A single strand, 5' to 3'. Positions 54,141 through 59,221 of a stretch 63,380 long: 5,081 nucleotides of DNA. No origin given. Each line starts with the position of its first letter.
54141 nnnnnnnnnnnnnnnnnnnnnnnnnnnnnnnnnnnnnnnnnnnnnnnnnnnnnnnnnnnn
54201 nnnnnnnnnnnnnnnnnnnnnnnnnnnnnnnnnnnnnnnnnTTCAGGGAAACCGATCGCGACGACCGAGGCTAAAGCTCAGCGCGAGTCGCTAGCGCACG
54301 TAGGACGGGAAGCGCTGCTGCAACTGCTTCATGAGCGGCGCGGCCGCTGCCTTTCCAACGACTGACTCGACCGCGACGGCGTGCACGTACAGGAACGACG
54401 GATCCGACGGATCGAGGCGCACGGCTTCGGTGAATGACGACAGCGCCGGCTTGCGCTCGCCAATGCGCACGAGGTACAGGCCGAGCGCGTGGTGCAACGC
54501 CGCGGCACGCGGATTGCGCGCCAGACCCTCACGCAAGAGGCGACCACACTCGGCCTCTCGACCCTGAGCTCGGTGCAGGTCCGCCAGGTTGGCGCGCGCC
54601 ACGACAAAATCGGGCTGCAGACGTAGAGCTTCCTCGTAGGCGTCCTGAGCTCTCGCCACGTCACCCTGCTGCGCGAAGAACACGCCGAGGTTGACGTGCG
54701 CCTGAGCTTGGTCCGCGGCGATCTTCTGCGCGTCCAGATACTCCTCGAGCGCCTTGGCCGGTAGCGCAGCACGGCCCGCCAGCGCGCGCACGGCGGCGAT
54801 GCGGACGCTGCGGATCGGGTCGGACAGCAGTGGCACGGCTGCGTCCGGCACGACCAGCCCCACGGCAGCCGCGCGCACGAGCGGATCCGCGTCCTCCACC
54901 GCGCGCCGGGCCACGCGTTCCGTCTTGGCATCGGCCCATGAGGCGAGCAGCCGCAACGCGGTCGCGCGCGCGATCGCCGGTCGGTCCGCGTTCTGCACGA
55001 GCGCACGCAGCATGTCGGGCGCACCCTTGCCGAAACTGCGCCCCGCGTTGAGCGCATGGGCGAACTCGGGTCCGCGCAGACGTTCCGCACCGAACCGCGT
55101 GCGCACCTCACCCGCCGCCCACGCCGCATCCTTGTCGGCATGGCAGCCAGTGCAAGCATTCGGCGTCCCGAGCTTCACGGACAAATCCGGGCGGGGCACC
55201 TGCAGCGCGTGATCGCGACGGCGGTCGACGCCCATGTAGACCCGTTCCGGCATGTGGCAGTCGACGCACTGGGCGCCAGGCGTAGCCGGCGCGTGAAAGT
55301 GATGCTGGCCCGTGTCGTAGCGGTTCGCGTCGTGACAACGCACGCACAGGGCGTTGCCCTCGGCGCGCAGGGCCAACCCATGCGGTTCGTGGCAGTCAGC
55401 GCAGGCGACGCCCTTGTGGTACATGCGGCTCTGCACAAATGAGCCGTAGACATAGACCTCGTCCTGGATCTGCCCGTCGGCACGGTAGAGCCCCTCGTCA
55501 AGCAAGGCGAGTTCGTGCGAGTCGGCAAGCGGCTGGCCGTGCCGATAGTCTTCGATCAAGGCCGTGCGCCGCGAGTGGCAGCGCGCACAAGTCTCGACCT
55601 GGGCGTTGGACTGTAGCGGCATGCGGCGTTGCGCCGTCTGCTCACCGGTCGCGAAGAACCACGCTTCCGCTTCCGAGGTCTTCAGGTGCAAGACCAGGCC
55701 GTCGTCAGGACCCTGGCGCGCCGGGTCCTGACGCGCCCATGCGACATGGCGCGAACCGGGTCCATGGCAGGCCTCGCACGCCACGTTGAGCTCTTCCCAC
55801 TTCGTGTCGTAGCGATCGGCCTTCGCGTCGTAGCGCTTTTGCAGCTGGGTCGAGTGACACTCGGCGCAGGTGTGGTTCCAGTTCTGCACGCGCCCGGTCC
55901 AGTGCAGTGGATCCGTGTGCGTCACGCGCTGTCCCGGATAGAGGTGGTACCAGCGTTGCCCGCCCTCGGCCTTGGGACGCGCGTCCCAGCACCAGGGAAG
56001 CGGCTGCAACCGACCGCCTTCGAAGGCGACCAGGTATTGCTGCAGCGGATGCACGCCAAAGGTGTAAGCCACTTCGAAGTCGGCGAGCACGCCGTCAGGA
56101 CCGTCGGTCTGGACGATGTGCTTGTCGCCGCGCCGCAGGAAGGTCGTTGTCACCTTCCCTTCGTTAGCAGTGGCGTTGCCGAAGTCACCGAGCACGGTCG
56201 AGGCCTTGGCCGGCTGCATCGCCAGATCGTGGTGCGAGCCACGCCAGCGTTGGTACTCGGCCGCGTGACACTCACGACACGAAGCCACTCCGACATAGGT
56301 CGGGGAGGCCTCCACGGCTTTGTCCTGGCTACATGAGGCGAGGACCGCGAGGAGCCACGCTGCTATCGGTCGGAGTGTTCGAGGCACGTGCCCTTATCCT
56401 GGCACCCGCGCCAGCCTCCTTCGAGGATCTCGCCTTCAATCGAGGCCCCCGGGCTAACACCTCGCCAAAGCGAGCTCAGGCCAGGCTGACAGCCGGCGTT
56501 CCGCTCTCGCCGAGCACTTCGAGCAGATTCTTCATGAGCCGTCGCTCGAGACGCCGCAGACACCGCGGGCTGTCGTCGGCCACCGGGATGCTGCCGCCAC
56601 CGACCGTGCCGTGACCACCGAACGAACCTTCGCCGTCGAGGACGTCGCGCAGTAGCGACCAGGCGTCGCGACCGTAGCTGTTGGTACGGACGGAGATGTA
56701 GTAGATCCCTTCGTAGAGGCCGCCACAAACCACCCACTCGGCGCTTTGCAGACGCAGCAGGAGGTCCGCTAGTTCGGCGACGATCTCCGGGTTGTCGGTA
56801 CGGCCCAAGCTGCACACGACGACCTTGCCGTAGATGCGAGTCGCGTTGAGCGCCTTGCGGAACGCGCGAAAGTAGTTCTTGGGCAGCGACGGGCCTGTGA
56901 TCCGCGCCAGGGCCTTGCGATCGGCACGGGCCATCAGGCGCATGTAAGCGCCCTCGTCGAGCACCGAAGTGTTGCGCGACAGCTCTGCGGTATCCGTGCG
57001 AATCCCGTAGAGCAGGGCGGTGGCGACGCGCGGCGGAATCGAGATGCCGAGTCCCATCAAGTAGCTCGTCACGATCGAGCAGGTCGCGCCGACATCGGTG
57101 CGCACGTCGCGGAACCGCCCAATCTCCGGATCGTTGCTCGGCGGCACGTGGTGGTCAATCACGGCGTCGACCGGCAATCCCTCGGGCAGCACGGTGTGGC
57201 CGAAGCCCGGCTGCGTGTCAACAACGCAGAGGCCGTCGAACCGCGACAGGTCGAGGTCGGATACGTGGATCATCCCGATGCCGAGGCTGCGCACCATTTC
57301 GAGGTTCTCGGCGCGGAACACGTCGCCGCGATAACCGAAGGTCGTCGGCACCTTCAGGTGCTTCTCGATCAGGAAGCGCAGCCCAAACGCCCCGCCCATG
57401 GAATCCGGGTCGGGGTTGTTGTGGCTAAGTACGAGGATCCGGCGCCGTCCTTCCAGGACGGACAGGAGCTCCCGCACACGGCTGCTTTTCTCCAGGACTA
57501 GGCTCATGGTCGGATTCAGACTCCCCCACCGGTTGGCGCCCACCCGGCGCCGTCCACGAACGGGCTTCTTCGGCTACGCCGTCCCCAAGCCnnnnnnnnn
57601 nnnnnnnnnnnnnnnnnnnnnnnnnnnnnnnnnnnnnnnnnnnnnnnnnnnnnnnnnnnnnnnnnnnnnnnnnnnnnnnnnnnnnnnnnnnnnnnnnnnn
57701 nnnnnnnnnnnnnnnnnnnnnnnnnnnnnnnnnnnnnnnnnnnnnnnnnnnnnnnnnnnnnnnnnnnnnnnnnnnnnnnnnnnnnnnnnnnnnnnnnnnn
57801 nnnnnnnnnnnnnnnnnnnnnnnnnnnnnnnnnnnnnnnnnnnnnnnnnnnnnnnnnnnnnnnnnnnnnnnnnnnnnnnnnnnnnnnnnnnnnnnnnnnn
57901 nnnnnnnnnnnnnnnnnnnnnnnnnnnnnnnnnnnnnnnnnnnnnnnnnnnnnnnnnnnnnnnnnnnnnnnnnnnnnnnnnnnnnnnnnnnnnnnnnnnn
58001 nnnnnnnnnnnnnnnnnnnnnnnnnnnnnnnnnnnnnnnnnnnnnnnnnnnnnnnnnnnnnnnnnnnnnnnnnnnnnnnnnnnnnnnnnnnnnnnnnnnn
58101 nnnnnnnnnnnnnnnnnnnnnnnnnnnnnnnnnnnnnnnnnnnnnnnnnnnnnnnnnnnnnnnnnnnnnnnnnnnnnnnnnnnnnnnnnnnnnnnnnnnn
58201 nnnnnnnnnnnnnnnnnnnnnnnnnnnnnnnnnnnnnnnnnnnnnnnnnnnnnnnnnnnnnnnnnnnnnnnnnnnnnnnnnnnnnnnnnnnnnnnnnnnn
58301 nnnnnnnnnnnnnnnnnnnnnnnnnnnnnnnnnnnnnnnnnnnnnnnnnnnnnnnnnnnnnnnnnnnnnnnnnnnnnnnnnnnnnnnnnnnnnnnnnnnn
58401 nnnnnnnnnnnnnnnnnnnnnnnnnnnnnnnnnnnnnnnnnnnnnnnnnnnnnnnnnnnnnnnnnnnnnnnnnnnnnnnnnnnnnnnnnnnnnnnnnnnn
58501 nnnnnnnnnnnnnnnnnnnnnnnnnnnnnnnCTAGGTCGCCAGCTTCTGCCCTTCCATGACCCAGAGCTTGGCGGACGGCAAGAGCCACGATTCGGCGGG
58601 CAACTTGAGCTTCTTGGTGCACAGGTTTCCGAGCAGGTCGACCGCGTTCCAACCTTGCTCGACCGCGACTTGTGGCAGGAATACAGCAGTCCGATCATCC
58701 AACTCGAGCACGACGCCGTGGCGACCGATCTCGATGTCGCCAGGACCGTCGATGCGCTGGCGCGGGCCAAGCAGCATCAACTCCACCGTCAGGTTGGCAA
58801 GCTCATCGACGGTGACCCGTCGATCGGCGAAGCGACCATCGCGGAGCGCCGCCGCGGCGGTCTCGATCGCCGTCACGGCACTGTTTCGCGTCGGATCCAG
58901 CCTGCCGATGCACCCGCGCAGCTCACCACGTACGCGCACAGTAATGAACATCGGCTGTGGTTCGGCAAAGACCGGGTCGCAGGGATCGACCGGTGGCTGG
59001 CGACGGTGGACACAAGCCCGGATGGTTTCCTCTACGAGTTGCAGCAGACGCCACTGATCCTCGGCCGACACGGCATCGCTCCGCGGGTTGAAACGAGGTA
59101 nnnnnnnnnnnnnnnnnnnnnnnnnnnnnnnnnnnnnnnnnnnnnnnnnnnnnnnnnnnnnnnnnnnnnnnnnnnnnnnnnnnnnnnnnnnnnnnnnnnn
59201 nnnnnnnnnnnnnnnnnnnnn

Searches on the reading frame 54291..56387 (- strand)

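Call 57: search_protein_families(library=pfam, proteins=[window:54291-56387:-], max_evalue=0.0001)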
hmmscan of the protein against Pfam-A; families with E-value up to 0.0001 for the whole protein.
window:54291-56387:- (698 aa): 18 families
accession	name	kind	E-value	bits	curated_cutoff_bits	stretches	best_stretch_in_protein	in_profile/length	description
PF14522.11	Cytochrome_C7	-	5.5e-12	45.8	24.8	0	170-210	12-50/67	Cytochrome c7 and related cytochrome c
PF07719.23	TPR_2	-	5.9e-12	45.2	27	1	561-593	1-33/34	Tetratricopeptide repeat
PF13414.12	TPR_11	-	8.8e-10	38.6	26.8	0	571-609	4-42/42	TPR repeat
PF00515.34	TPR_1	-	9.5e-10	38.3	27.8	1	561-594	1-34/34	Tetratricopeptide repeat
PF09699.15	Paired_CXXCH_1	-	1.5e-09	37.9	20.6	1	328-355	8-39/41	Doubled CXXCH motif (Paired_CXXCH_1)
PF13181.12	TPR_8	-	5.4e-09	35.9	25.7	0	561-593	1-33/34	Tetratricopeptide repeat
PF13435.11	Cytochrome_C554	-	9.4e-09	36.5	20.8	0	170-209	47-84/84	Cytochrome c554 and c-prime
PF13431.12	TPR_17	-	1.5e-08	34.7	24.4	0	583-613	1-31/34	Tetratricopeptide repeat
PF02335.20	Cytochrom_C552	-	1.5e-07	31.2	24.1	0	368-421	241-287/438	Cytochrome c552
PF13428.12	TPR_14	-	1.3e-06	28.9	23.5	0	563-604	3-44/44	Tetratricopeptide repeat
PF14559.12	TPR_19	-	1.5e-06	28.9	25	1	572-634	2-64/68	Tetratricopeptide repeat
PF13176.12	TPR_7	-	2.3e-06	27.7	27.9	0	563-592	1-32/36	Tetratricopeptide repeat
PF13432.12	TPR_16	-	2.8e-06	28.1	32.7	0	544-593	17-63/65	Tetratricopeptide repeat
PF03264.19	Cytochrom_NNT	-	2.8e-06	27.6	24.1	0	166-276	31-137/174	NapC/NirT cytochrome c family, N-terminal region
PF14537.11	Cytochrom_c3_2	-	3.1e-06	28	25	0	168-209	23-65/79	Cytochrome c3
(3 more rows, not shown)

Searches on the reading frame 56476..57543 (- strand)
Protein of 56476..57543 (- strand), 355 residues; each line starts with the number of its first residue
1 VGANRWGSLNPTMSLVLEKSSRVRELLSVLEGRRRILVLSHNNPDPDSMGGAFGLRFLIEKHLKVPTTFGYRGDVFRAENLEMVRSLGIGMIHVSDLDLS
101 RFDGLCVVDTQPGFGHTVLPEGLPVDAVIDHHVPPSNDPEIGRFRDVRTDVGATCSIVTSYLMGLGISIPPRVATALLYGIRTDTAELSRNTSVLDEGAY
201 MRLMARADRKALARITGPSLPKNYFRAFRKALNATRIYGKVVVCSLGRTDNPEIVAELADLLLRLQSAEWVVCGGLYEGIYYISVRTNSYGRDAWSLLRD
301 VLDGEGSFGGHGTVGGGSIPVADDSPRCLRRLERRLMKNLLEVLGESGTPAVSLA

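Call 57: search_protein_families(library=pfam, proteins=[window:56476-57543:-], max_evalue=0.0001)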
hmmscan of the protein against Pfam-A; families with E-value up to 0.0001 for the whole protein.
window:56476-57543:- (355 aa): 2 families
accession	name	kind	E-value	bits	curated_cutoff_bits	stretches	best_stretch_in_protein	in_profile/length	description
PF01368.27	DHH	-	1.2e-08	35.7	28.1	1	35-181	1-125/125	DHH family, N-terminal domain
PF02272.25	DHHA1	-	9.5e-05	23.2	25.9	0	240-336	3-100/102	DHHA1 domain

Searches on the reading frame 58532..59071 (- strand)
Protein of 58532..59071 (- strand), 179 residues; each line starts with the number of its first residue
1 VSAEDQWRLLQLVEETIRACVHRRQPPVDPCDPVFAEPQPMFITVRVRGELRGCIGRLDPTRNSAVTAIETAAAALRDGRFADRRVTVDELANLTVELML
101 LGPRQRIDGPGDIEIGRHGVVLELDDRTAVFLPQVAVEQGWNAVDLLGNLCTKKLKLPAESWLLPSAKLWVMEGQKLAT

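Call 57: search_protein_families(library=pfam, proteins=[window:58532-59071:-], max_evalue=0.0001)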
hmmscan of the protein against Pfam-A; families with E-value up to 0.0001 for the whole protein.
window:58532-59071:- (179 aa): 1 family
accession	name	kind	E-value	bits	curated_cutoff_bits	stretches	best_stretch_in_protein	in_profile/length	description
PF01871.22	AMMECR1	-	2.3e-33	115.5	25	1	11-176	2-167/168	AMMECR1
